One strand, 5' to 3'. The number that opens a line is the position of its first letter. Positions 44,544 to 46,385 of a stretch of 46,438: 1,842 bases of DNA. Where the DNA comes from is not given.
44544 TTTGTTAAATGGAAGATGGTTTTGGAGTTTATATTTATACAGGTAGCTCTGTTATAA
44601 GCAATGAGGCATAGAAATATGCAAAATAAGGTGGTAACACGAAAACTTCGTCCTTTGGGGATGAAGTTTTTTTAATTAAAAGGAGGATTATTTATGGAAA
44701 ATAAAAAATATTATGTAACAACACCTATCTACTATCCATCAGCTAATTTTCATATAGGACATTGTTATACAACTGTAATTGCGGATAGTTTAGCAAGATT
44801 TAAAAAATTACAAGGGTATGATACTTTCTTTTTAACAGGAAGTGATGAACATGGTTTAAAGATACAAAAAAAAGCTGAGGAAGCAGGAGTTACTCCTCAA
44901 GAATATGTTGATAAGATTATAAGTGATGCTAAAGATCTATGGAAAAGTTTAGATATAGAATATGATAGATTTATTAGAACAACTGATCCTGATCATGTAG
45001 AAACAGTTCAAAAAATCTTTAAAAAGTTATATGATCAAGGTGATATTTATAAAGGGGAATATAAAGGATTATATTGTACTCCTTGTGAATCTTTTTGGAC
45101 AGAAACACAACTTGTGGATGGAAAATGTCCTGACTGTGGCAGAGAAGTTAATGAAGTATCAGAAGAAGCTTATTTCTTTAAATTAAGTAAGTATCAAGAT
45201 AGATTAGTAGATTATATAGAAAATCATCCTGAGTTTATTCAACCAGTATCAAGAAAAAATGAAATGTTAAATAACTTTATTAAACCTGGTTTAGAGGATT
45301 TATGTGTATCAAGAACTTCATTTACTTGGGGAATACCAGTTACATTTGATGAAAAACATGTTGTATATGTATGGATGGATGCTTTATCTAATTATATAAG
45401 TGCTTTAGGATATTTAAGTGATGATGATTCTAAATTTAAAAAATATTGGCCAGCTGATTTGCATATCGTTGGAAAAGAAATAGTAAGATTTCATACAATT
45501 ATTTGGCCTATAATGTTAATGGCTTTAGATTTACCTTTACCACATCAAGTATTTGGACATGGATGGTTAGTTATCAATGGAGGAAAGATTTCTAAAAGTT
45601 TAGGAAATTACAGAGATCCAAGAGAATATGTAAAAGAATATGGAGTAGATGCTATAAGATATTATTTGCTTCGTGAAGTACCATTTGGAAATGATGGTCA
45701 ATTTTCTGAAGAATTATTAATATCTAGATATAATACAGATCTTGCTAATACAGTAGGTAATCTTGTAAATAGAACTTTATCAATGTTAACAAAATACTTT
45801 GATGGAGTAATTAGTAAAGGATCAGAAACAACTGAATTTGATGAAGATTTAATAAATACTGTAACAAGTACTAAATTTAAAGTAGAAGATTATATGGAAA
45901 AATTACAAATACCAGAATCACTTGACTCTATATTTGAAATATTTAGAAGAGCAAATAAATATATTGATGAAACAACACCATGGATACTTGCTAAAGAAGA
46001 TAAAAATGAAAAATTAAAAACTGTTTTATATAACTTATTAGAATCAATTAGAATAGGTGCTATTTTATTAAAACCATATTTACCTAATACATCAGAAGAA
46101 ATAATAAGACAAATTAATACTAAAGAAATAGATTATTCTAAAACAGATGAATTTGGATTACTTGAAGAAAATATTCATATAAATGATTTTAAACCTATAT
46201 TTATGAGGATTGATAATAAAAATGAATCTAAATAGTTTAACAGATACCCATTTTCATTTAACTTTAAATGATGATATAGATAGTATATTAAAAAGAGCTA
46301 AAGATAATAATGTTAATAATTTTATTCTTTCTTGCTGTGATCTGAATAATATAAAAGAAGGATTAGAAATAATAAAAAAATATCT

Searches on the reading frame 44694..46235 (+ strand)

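Call 74: search_protein_families(library=pfam, proteins=[window:44694-46235:+], max_evalue=0.00001)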
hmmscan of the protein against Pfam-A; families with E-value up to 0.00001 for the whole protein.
window:44694-46235:+ (513 aa): 5 families
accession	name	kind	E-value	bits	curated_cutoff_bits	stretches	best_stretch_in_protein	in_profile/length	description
PF09334.17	tRNA-synt_1g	-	2.9e-118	395.5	20.1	2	155-362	178-391/391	tRNA synthetases class I (M)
PF00133.28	tRNA-synt_1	-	1.5e-37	129.8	22.7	2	3-217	22-244/414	tRNA synthetases class I (I, L, M and V)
PF01406.26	tRNA-synt_1e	-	1e-14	55.1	27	1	7-122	13-125/301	tRNA synthetases class I (C) catalytic domain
PF19303.5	Anticodon_3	-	8e-12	45.7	23.5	1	375-485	3-112/152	Anticodon binding domain of methionyl tRNA ligase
PF08264.19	Anticodon_1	-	5.3e-08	33.3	25.1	1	385-478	3-97/148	Anticodon-binding domain of tRNA ligase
